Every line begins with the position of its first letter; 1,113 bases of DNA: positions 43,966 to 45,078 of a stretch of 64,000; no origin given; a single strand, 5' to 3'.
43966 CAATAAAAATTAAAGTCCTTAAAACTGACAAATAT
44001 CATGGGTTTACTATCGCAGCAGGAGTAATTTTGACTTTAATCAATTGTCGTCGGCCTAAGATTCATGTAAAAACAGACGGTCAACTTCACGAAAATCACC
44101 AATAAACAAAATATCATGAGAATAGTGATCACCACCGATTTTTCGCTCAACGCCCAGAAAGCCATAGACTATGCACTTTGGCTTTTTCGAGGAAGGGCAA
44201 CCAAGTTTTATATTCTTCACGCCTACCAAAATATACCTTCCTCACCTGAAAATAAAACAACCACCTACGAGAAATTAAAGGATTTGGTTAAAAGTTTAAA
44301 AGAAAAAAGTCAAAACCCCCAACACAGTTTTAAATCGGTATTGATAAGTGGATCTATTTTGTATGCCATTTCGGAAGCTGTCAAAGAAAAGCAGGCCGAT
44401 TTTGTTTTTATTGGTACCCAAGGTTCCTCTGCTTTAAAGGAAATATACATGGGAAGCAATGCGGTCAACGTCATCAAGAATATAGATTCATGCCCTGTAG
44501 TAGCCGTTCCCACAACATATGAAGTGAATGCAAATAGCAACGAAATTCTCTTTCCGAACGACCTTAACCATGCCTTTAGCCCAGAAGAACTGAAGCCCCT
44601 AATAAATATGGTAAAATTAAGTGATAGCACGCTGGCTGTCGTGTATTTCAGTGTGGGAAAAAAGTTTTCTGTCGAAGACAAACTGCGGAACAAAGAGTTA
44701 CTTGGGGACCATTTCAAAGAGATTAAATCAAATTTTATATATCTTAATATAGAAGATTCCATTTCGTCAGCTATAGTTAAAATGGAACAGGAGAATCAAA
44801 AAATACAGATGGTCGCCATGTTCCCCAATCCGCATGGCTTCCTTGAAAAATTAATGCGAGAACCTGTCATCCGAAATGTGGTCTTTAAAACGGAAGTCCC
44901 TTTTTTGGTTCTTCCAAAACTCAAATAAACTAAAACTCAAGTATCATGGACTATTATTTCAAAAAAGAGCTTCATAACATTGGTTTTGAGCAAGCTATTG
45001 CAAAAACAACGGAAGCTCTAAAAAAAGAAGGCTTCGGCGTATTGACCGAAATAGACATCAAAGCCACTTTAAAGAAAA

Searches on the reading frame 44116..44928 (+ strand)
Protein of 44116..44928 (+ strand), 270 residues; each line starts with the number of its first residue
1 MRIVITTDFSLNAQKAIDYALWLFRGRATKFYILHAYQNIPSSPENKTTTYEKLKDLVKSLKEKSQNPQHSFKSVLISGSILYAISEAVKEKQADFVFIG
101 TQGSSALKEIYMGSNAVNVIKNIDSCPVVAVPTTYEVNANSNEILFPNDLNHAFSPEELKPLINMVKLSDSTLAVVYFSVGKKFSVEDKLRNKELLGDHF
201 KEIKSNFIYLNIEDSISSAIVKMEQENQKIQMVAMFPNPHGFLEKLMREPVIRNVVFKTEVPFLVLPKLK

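Call 69: search_protein_families(library=pfam, proteins=[window:44116-44928:+], max_evalue=0.00001)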
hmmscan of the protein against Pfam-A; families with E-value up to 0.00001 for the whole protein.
window:44116-44928:+ (270 aa): 1 family
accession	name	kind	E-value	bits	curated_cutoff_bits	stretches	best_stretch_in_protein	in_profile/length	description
PF00582.32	Usp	-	5.5e-20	72.8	24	1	2-132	4-141/141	Universal stress protein family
